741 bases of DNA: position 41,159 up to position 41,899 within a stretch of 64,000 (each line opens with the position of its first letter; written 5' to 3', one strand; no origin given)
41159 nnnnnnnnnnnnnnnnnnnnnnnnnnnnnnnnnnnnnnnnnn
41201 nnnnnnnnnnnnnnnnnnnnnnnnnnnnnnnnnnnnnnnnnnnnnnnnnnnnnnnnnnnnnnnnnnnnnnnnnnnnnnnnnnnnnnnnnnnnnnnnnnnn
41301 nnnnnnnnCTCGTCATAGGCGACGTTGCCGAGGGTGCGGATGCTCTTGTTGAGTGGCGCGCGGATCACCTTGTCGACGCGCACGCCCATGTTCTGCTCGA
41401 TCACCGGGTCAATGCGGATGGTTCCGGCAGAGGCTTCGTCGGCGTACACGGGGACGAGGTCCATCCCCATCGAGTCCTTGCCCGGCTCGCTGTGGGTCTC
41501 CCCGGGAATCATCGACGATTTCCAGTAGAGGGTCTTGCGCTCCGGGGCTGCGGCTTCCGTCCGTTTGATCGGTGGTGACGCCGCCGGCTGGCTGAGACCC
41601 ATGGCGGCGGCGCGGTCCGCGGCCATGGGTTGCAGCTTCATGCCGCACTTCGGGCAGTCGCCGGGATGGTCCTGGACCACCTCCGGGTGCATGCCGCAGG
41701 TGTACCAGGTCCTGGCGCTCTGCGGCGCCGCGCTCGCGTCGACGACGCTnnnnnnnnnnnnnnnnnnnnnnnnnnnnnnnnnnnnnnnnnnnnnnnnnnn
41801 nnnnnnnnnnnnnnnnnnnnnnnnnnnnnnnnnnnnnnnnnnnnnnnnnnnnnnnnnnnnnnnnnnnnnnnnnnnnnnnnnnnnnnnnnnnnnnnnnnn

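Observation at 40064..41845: Membrane-fusion protein with three heavy-metal-binding-domain motifs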

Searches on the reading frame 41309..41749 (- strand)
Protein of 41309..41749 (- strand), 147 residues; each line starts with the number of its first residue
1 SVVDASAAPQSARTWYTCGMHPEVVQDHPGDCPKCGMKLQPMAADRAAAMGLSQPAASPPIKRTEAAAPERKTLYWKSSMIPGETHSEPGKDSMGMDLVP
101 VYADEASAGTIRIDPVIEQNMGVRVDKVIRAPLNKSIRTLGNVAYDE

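Call 25: search_solved_structures(query=window:41309-41749:-, max_evalue=1, show_alignments=4)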
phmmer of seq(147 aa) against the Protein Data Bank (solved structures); distinct sequences matched with E-value up to 1: 9.
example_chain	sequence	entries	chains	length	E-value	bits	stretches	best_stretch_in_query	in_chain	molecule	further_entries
3h94_A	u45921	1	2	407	1.9e-15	60.7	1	49-147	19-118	Cation efflux system protein cusB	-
3ne5_B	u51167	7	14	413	2e-15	60.6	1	49-147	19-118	Cation efflux system protein cusB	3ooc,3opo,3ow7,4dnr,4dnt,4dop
5a4g_A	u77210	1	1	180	1.6e-10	44.7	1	70-136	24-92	SILB, SILVER EFFLUX PROTEIN, MFP COMPONENT OF THE THREE COMPONENTS PROTON ANTIPORTER METAL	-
8ovl_A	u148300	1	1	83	4.9e-07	33.4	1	12-43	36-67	Copper-translocating P-type ATPase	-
3rfu_A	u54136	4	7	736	1.3e-05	28.8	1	13-43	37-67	Copper efflux ATPase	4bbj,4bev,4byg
7dvh_A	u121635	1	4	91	0.00087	22.9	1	89-137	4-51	reDPBB_sym4 protein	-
3t51_B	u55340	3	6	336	0.24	15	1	107-147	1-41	Cation efflux system protein CusB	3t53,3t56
28ye_a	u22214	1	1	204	0.49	14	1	17-82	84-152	Large ribosomal subunit protein uL4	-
7dvf_A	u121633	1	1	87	0.87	13.2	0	91-128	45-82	reDPBB_sym2 protein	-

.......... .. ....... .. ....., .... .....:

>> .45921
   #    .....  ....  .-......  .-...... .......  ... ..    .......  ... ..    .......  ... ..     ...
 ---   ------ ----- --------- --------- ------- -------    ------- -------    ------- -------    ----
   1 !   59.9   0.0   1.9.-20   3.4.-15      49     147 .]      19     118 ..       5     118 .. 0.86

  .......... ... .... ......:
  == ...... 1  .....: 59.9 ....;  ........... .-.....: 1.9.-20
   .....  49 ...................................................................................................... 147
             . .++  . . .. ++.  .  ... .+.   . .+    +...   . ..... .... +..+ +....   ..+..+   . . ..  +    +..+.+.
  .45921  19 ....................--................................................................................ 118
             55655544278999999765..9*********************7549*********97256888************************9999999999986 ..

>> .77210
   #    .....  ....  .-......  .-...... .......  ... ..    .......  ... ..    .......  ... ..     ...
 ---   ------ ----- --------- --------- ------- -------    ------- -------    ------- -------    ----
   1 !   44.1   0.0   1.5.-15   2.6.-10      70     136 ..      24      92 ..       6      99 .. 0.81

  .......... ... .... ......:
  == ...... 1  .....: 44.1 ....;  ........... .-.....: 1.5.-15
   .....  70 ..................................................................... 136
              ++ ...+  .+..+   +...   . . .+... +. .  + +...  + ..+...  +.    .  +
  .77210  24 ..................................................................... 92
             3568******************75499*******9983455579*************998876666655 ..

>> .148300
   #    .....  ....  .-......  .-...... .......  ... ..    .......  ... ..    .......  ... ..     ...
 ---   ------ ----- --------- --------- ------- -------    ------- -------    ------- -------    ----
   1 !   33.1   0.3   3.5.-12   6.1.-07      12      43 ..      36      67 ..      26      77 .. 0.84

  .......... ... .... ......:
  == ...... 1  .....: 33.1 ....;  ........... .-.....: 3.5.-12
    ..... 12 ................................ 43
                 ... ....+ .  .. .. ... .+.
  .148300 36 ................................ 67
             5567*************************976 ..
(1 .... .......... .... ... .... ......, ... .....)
